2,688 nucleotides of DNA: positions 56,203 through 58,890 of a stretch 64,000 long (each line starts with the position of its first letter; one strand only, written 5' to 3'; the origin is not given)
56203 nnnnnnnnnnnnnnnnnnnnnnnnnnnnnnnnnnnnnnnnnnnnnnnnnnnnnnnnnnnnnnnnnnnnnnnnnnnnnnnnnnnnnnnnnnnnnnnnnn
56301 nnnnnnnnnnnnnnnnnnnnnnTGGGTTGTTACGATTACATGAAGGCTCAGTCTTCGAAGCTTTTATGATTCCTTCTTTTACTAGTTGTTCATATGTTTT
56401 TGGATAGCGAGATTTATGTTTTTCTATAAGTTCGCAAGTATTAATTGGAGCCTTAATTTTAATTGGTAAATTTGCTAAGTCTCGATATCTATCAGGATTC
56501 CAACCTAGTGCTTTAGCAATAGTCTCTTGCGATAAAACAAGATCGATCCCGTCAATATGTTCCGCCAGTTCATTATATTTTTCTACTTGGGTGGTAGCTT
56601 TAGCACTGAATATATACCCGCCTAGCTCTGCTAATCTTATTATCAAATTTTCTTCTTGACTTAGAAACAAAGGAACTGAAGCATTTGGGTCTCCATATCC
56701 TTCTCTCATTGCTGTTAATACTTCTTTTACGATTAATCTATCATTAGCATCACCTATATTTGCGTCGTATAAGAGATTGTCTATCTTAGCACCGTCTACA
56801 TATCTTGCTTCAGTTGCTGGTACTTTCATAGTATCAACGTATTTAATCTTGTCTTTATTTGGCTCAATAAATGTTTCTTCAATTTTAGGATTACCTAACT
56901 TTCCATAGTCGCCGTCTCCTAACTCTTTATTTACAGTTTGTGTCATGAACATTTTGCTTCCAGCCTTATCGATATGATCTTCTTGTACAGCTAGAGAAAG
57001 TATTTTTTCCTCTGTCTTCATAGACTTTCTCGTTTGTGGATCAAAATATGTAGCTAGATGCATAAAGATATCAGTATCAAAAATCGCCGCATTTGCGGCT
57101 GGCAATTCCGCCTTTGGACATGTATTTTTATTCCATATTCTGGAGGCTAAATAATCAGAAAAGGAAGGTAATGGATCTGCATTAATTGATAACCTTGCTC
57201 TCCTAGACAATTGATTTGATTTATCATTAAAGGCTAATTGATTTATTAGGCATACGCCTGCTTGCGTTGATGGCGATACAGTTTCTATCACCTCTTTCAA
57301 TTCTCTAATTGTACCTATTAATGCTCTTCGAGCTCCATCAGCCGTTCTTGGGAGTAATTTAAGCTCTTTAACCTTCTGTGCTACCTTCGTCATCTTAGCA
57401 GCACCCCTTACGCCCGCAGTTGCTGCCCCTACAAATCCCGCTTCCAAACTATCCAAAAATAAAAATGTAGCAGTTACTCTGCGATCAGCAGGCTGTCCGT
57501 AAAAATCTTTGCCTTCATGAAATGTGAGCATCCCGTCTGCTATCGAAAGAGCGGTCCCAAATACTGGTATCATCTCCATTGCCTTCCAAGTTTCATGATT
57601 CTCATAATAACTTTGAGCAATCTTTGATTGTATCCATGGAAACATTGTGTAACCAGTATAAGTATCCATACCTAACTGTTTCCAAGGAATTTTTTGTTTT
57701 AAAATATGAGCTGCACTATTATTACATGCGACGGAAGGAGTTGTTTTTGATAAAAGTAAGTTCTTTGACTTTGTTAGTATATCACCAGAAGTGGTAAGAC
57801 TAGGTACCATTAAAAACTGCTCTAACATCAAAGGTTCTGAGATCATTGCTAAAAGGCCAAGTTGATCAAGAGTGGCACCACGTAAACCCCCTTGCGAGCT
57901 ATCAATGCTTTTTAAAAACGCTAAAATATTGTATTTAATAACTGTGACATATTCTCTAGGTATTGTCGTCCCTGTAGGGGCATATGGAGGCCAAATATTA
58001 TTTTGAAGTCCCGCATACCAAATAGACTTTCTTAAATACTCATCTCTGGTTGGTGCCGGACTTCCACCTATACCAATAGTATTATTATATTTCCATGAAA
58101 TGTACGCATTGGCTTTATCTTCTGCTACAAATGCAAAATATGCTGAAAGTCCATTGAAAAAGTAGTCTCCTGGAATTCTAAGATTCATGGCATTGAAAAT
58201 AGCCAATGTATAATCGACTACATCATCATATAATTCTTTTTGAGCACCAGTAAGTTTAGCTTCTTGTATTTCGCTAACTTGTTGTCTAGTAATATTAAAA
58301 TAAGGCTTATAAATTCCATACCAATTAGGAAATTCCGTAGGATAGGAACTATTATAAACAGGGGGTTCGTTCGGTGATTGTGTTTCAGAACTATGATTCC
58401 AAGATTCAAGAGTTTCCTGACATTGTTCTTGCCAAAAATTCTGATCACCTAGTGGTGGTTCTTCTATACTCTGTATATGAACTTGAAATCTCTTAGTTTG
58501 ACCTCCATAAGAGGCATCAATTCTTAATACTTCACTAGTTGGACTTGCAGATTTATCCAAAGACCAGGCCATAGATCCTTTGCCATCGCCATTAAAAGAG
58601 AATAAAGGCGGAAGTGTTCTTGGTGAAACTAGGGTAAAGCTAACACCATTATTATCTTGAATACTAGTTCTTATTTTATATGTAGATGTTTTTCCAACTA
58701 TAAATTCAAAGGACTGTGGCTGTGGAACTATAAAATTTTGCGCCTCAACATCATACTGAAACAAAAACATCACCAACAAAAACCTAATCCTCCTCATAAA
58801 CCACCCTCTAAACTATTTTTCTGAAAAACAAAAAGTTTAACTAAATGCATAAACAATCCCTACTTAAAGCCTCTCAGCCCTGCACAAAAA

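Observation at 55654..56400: Secreted protein with a C-terminal protein-kinase-like fold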

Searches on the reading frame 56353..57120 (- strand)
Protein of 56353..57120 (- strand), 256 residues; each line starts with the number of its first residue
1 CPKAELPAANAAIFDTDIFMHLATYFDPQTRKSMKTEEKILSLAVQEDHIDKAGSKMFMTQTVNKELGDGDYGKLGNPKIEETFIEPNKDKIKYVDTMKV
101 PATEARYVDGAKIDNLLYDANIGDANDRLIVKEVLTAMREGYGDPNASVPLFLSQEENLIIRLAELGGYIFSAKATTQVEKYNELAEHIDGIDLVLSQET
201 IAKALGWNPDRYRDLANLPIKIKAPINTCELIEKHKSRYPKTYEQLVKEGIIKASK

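Call 54: search_protein_families(library=pfam, proteins=[window:56353-57120:-], max_evalue=1)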
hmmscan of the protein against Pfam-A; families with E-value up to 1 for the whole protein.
window:56353-57120:- (256 aa): 0 families

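Call 62: search_protein_families(library=ncbifam, proteins=[window:56353-57120:-], max_evalue=10)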
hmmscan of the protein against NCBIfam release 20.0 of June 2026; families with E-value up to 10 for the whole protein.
window:56353-57120:- (256 aa): 1 family
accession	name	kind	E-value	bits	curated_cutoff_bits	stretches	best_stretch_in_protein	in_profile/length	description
TIGR02335.1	hydr_PhnA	equivalog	0.03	13.4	407.55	1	160-218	279-338/408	phosphonoacetate hydrolase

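Call 95: search_solved_structures(query=A6, max_evalue=10, show_alignments=2)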
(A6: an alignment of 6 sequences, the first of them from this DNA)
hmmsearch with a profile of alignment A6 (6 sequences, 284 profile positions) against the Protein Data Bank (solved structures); distinct sequences matched with E-value up to 10: 1.
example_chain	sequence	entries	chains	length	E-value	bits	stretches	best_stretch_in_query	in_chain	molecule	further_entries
8wth_A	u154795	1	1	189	0.38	13.5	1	25-73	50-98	HD Cas3-type domain-containing protein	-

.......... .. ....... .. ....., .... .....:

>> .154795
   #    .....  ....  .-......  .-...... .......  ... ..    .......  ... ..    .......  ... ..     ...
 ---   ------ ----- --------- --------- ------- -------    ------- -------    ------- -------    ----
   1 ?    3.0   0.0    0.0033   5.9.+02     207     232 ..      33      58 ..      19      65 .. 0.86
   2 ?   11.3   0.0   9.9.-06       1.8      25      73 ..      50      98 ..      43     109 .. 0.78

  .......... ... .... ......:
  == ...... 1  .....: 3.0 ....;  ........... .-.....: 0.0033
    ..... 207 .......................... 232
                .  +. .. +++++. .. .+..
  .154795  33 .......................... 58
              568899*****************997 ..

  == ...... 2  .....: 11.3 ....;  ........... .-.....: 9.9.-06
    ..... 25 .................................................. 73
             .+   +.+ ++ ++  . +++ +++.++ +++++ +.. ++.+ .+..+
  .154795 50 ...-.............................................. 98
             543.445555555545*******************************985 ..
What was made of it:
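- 56353..57120 (-): Middle domain, residues 560-815, of unknown fold. It is the C-terminal domain of the five closest homologues and ends in the shared 'SNLP...LPxNC' motif. No hit in Pfam, NCBIfam or PDB (calls 54, 62, 95).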

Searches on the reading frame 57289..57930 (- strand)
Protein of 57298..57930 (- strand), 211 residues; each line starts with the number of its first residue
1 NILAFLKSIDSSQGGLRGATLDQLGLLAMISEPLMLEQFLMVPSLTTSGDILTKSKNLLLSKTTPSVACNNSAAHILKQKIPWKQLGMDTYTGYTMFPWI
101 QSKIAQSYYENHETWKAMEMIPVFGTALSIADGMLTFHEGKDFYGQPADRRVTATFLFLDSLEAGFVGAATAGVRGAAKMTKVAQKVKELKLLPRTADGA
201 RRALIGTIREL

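Call 38: find_homologous_proteins(query=A2, max_evalue=0.001)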
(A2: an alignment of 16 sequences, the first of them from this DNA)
Query A2 (16 sequences): 7068 candidates shared short words with the query, none scored E <= 0.001.
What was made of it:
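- Tried and rejected: The same search with the family-module alignment returned nothing although members exist, which looks like a tool limitation (call 38).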

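Call 62: search_protein_families(library=ncbifam, proteins=[window:57298-57930:-], max_evalue=10)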
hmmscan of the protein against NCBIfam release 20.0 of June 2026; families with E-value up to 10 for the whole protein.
window:57298-57930:- (211 aa): 0 families

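Call 85: search_solved_structures(query=A2, max_evalue=10, show_alignments=1)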
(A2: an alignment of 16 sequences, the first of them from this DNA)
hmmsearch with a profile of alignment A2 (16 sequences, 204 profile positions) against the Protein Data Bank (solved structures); distinct sequences matched with E-value up to 10: 1.
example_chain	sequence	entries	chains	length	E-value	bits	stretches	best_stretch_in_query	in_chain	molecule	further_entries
2vjh_A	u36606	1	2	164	1.4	11.5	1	116-184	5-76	PHYCOERYTHRIN ALPHA CHAIN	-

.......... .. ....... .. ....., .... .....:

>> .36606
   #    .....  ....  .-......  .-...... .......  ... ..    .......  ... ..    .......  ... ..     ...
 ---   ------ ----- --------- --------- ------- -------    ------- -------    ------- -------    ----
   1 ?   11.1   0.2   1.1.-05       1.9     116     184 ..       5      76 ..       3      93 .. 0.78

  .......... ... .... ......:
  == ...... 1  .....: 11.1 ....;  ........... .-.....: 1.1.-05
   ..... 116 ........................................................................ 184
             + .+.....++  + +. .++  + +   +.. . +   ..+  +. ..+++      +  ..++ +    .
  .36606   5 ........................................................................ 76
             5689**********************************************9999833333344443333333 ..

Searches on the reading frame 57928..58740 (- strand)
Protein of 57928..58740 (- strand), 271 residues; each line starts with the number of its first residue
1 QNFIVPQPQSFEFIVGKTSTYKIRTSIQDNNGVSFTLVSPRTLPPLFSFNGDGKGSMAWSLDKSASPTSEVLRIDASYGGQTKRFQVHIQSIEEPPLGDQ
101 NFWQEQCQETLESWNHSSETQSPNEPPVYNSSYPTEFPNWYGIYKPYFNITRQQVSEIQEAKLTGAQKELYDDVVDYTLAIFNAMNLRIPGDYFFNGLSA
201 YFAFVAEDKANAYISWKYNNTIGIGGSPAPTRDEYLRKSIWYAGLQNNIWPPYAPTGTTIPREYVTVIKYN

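Call 62: search_protein_families(library=ncbifam, proteins=[window:57928-58740:-], max_evalue=10)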
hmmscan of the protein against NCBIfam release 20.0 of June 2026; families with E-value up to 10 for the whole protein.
window:57928-58740:- (271 aa): 0 families
